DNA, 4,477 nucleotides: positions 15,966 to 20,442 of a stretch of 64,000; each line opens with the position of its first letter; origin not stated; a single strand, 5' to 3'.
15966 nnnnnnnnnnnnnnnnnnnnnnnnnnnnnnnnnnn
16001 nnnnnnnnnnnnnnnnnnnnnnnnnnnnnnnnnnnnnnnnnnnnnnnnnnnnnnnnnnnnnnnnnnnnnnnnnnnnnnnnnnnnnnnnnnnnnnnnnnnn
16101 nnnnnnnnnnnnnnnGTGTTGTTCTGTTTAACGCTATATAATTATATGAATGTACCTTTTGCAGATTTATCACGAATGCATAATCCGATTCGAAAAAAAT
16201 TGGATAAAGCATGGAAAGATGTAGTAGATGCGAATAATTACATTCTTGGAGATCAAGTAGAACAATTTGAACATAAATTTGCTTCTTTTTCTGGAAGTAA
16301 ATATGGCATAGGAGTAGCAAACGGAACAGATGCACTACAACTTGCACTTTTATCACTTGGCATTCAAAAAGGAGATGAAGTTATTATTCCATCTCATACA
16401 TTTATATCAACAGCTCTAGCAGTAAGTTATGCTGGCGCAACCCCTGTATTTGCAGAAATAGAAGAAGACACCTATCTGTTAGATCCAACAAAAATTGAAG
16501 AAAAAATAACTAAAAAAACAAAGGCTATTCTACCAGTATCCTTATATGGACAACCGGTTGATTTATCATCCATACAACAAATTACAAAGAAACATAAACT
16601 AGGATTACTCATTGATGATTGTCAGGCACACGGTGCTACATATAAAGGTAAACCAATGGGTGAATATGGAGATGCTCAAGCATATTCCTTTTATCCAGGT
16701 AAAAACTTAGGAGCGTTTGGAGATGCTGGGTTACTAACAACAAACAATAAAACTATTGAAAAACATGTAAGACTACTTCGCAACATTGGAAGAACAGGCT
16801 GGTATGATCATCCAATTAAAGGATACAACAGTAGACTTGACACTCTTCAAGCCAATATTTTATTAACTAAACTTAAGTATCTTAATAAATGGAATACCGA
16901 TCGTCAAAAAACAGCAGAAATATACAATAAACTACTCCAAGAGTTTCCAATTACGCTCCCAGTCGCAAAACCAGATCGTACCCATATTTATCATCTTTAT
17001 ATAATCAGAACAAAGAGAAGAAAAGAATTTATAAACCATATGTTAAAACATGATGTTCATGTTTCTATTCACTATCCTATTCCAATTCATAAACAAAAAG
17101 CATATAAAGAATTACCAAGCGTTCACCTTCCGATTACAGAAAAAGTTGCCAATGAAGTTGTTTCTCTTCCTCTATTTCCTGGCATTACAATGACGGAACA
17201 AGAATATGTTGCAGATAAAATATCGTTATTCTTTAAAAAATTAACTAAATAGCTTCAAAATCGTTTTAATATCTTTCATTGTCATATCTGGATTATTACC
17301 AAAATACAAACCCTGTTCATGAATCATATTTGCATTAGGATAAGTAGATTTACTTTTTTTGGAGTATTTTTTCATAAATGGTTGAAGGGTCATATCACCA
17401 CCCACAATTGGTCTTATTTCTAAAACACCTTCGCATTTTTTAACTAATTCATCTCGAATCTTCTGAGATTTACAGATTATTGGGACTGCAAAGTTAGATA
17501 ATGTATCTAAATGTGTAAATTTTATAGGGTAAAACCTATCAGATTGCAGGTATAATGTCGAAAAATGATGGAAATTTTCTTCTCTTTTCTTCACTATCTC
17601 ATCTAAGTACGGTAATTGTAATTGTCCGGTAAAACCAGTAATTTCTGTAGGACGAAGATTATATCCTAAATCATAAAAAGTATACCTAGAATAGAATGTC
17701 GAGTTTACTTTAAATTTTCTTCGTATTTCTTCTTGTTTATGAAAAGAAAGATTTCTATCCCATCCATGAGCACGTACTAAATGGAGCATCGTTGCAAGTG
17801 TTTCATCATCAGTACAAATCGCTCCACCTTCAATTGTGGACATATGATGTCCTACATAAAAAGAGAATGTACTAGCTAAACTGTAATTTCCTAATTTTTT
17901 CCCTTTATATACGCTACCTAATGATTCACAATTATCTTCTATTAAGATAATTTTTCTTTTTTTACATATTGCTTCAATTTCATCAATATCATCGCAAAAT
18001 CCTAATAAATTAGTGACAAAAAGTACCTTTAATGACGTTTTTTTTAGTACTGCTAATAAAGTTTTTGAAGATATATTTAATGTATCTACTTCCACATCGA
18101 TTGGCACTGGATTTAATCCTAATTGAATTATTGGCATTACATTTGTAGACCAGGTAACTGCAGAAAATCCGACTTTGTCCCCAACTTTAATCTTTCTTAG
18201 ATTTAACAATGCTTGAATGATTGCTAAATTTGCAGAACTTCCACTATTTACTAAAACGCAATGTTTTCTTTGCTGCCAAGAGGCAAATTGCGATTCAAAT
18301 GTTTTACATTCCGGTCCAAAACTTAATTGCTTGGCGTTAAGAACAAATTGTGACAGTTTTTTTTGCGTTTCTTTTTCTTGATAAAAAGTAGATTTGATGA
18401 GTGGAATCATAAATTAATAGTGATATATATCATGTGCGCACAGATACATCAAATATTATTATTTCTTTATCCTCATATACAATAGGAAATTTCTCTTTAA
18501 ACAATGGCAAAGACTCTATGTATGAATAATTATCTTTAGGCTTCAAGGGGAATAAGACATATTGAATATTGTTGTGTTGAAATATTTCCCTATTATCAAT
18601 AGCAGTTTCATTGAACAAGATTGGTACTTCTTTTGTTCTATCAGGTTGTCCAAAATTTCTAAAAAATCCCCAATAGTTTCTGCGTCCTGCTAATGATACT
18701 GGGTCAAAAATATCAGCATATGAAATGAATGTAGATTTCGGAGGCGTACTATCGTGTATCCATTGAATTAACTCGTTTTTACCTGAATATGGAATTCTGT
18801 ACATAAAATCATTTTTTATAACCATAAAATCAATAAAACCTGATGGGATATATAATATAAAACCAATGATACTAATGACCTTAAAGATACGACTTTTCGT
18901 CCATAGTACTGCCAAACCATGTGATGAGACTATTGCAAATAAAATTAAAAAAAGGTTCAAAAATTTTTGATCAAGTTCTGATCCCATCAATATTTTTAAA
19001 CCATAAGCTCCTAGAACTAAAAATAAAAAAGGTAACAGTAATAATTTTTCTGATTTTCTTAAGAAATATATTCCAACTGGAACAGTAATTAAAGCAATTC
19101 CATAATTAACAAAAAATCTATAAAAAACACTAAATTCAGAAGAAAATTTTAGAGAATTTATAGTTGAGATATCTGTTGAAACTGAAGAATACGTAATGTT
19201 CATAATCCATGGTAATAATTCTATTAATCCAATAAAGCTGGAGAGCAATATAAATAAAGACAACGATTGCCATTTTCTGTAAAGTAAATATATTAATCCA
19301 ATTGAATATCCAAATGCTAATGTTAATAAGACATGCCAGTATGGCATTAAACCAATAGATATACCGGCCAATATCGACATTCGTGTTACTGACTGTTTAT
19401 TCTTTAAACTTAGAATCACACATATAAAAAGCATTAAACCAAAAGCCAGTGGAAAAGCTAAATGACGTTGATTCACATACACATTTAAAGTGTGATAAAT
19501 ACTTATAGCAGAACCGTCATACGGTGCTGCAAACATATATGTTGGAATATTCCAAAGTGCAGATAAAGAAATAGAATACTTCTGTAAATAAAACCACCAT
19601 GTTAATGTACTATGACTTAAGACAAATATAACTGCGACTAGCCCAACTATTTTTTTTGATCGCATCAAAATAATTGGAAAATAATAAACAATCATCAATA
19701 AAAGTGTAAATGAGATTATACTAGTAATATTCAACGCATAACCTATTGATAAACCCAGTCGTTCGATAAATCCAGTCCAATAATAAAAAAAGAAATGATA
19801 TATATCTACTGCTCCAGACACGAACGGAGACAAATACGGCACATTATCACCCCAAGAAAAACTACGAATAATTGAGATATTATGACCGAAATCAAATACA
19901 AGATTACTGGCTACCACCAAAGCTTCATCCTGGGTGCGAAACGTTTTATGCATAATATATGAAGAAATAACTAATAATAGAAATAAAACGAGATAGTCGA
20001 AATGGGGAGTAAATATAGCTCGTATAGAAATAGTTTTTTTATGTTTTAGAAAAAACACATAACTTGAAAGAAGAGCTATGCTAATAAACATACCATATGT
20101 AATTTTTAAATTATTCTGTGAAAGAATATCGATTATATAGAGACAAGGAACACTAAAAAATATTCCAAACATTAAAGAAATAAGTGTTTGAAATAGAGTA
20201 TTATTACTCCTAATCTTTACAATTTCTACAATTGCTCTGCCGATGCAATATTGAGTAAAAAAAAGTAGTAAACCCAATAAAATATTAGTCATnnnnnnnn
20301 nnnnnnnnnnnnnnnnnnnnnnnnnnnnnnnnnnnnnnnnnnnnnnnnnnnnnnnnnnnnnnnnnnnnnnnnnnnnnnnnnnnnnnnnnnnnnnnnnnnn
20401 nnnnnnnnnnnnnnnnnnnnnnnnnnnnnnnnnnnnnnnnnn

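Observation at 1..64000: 64-kb contiguous glycosylation island with about 17 cytoplasmic GTs and at least 15 GT-C-type membrane glycosyltransferases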

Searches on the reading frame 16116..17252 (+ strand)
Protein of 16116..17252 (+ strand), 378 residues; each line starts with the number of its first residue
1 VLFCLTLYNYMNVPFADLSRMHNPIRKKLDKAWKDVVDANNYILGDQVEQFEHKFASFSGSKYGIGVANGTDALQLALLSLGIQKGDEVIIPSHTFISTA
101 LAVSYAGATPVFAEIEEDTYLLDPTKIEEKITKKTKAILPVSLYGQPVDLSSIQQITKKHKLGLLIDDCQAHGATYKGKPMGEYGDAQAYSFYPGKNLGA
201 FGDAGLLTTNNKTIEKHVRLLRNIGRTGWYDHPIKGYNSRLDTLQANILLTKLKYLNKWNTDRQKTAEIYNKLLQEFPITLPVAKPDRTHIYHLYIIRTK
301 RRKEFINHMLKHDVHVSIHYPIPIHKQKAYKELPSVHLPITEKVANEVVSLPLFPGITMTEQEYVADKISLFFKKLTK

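Call 9: search_protein_families(library=pfam, proteins=[window:16116-17252:+], max_evalue=0.001)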
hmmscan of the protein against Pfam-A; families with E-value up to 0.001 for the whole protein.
window:16116-17252:+ (378 aa): 5 families
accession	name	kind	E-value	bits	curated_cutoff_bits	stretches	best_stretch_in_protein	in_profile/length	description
PF01041.23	DegT_DnrJ_EryC1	-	2.8e-112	376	19.8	1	26-369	4-359/360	DegT/DnrJ/EryC1/StrS aminotransferase family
PF00155.27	Aminotran_1_2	-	3e-13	50.2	19.7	1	38-317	34-331/361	Aminotransferase class I and II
PF01212.27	Beta_elim_lyase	-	2e-07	31.1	27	1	45-225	31-227/288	Beta-eliminating lyase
PF01053.26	Cys_Met_Meta_PP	-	3.1e-07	29.7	27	1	49-177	55-183/381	Cys/Met metabolism PLP-dependent enzyme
PF00266.25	Aminotran_5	-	6.4e-05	22.5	21.5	1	46-173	43-181/371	Aminotransferase class-V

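Call 76: search_protein_families(library=ncbifam, proteins=[window:16116-17252:+], max_evalue=1e-20)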
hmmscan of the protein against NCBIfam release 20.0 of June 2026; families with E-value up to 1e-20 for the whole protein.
window:16116-17252:+ (378 aa): 7 families
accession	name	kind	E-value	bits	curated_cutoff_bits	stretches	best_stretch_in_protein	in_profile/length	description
TIGR03588.1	PseC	equivalog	2.5e-70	237.3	423.5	1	35-370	19-377/380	UDP-4-amino-4,6-dideoxy-N-acetyl-beta-L-altrosamine transaminase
NF008658.2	PRK11658.1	equivalog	3.1e-61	207.1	631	1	31-370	18-374/379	UDP-4-amino-4-deoxy-L-arabinose aminotransferase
NF008687.0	PRK11706.1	equivalog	2.3e-60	204.4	375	1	66-373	51-374/375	dTDP-4-amino-4,6-dideoxygalactose transaminase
TIGR04181.1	NHT_00031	hypoth_equivalog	2.2e-58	197.9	420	1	34-352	17-357/359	LegC family aminotransferase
TIGR04427.1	PLP_DesI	equivalog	2.2e-55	188.4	650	1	17-371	30-381/390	dTDP-4-dehydro-6-deoxyglucose aminotransferase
TIGR02379.1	ECA_wecE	subfamily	2.7e-51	174.5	434.85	1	56-370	41-372/376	dTDP-4-amino-4,6-dideoxy-D-glucose transaminase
NF011936.0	PRK15407.1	equivalog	5.8e-41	140.6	423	1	44-229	63-255/440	lipopolysaccharide biosynthesis protein RfbH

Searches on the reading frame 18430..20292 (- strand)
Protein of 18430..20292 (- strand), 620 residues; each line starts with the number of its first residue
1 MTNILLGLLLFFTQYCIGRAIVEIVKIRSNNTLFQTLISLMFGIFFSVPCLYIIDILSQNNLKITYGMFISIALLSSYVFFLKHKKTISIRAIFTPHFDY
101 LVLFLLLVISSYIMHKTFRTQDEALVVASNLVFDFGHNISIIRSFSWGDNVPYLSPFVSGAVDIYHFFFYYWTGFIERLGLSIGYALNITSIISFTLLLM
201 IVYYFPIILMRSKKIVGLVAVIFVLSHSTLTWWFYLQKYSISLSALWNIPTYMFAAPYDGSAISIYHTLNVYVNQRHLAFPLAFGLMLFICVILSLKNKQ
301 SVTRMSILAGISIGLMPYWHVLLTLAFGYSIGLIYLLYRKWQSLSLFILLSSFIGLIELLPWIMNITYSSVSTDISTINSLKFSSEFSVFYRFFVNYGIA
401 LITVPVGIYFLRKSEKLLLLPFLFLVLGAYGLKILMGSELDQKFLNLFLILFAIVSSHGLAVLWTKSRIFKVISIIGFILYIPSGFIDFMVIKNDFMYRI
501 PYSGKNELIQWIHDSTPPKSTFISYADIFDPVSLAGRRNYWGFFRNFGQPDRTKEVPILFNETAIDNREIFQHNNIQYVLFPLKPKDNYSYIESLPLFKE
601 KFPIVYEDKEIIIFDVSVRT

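Call 6: search_protein_families(library=pfam, proteins=[window:18430-20292:-], max_evalue=0.01)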
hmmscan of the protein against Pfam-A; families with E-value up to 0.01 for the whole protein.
window:18430-20292:- (620 aa): 0 families

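Call 20: search_solved_structures(query=window:18430-20292:-, max_evalue=1)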
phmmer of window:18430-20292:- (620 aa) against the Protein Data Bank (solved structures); distinct sequences matched with E-value up to 1: 0.

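Call 36: search_protein_families(library=pfam, proteins=[window:18430-20292:-], max_evalue=10)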
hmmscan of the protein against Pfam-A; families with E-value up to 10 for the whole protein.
window:18430-20292:- (620 aa): 0 families

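Call 40: find_homologous_proteins(query=window:18430-20292:-, max_evalue=0.001)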
Query window:18430-20292:- (620 aa): 40 proteins with E <= 0.001 among 8000 candidates.
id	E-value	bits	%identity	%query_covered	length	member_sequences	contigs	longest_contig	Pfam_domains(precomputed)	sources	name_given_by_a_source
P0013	0.0e+0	1352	100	100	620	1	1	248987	-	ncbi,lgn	-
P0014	6.0e-228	777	58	99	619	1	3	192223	-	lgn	-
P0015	4.1e-190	652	50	99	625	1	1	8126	-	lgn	-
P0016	1.5e-112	395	37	99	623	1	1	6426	-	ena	-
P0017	9.0e-100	353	36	93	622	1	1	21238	-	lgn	-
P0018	6.6e-98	347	37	84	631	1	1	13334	-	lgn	-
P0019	1.2e-94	336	35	93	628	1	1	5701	-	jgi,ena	-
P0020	5.0e-94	334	35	98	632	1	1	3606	-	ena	-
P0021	7.6e-94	334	36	93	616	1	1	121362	-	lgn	-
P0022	5.9e-93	331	36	98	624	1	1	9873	-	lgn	-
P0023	1.2e-92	330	32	93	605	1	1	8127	-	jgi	jgi:hypothetical protein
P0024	5.3e-90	321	33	97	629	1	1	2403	-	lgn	-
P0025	3.3e-88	315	34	93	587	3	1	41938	-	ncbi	-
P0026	4.9e-88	314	33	97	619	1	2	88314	-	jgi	jgi:hypothetical protein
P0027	1.4e-86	310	34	93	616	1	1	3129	-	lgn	-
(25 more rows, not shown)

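Call 43: search_solved_structures(query=A1, max_evalue=1)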
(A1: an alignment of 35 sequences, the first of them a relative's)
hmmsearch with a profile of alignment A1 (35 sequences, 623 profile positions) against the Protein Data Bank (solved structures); distinct sequences matched with E-value up to 1: 0.

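Call 52: predict_structure(alignment_id=A1)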
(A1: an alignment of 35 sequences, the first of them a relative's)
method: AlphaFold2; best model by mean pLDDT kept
length: 620 residues; sequences in the alignment: 35
mean_pLDDT: 88.6   pTM: 0.92
mean pLDDT of the five models: 88.6, 87.7, 87.0, 85.2, 85.0
residues with pLDDT >= 90: 405; 70-90: 170; 50-70: 28; < 50: 17
segments of 3 or more residues with pLDDT < 50: 368-382
pLDDT, mean of each block of 10 residues (from residue 1): 84 92 91 95 96 90 82 81 65 69 97 95 91 89 89 76 83 93 94 98 97 97 96 93 92 86 90 92 98 94 97 95 95 98 98 91 58 37 66 93 96 95 94 83 92 97 96 97 95 93 84 94 89 92 73 86 85 93 77 88 94 84
secondary structure, 60 per line:
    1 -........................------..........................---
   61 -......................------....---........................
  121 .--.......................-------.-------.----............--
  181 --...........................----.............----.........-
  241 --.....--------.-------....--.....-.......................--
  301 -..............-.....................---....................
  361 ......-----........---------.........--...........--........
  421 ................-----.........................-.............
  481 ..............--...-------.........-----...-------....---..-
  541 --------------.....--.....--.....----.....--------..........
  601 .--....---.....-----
elements in order: H2-25 H32-57 H62-83 H90-93 H97-117 E118-121 E124-128 H129-146 H167-178 H183-209 H214-226 H231-239 H243-247 H270-274 H276-298 H302-315 H317-337 H341-366 H372-379 H389-397 H400-410 H413-436 H442-466 H468-494 E497-499 H507-515 E521-523 H531-534 H555-559 H562-566 H569-573 E578-582 H591-601 E604-607 E611-615

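Call 54: fold_search(model_id=the predicted structure, library=pdb)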
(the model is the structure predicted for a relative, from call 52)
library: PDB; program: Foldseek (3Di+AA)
matches with E <= 10: 379; with E <= 0.001: 13
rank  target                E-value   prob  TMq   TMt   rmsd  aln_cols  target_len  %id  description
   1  7zlh_A                8.7e-07  1.00  0.42  0.40  11.8       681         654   13  Cryo-EM structure of C-mannosyltransferase CeDPY19, in apo state, bound to CMT2-Fab and anti-Fab nanobody (released 2023-01-11)
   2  7zlg_A                1.4e-06  1.00  0.40  0.39  13.5       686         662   12  Cryo-EM structure of C-mannosyltransferase CeDPY19, in complex with acceptor peptide and bound to CMT2-Fab and anti-Fa (released 2023-01-11)
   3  7e9s_A                1.6e-06  1.00  0.38  0.29  16.0       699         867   14  Archaeal oligosaccharyltransferase AglB from Archaeoglobus fulgidus in complex with an inhibitory peptide and a dolich (released 2021-09-08)
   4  6ftg_5                3.2e-06  1.00  0.42  0.41  14.3       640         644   12  Subtomogram average of OST-containing ribosome-translocon complexes from canine rough microsomal membranes (released 2018-03-21)
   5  8if8_C                6.0e-06  1.00  0.51  0.53  13.6       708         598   11  Arabinosyltransferase AftA (released 2023-05-31)
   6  7oci_F                6.8e-06  1.00  0.43  0.42  13.3       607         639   12  Cryo-EM structure of yeast Ost6p containing oligosaccharyltransferase complex (released 2022-02-16)
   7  6c26_A                1.5e-05  1.00  0.44  0.42  13.4       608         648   12  The Cryo-EM structure of a eukaryotic oligosaccharyl transferase complex (released 2018-01-31)
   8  8age_A                1.7e-05  1.00  0.42  0.41  13.2       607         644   12  Structure of yeast oligosaccharylransferase complex with acceptor peptide bound (released 2022-12-07)
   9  8agc_A                1.8e-05  1.00  0.42  0.38  13.6       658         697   12  Structure of yeast oligosaccharylransferase complex with lipid-linked oligosaccharide and non-acceptor peptide bound (released 2022-12-07)
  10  6s7t_A                2.2e-05  1.00  0.38  0.34  11.3       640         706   11  Cryo-EM structure of human oligosaccharyltransferase complex OST-B (released 2019-12-18)
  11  8b6l_I                2.4e-05  1.00  0.33  0.31  14.8       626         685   11  Subtomogram average of the human Sec61-TRAP-OSTA-translocon (released 2022-12-07)
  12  6s7o_A                2.7e-05  1.00  0.42  0.40  13.4       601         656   11  Cryo-EM structure of human oligosaccharyltransferase complex OST-A (released 2019-12-18)
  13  8if8_B                3.1e-05  1.00  0.46  0.46   9.9       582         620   11  Arabinosyltransferase AftA (released 2023-05-31)
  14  5ogl_A                1.4e-03  1.00  0.40  0.36  12.0       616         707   10  Structure of bacterial oligosaccharyltransferase PglB in complex with an acceptor peptide and an lipid-linked oligosac (released 2017-10-25)
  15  5f15                  2.7e-03  1.00  0.42  0.46  12.2       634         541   11  Crystal Structure of ArnT from Cupriavidus metallidurans bound to Undecaprenyl phosphate (released 2016-02-17)
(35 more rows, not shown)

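Call 100: search_protein_families(library=ncbifam, proteins=[window:18430-20292:-], max_evalue=0.01)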
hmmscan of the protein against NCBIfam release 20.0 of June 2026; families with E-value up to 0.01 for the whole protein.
window:18430-20292:- (620 aa): 0 families
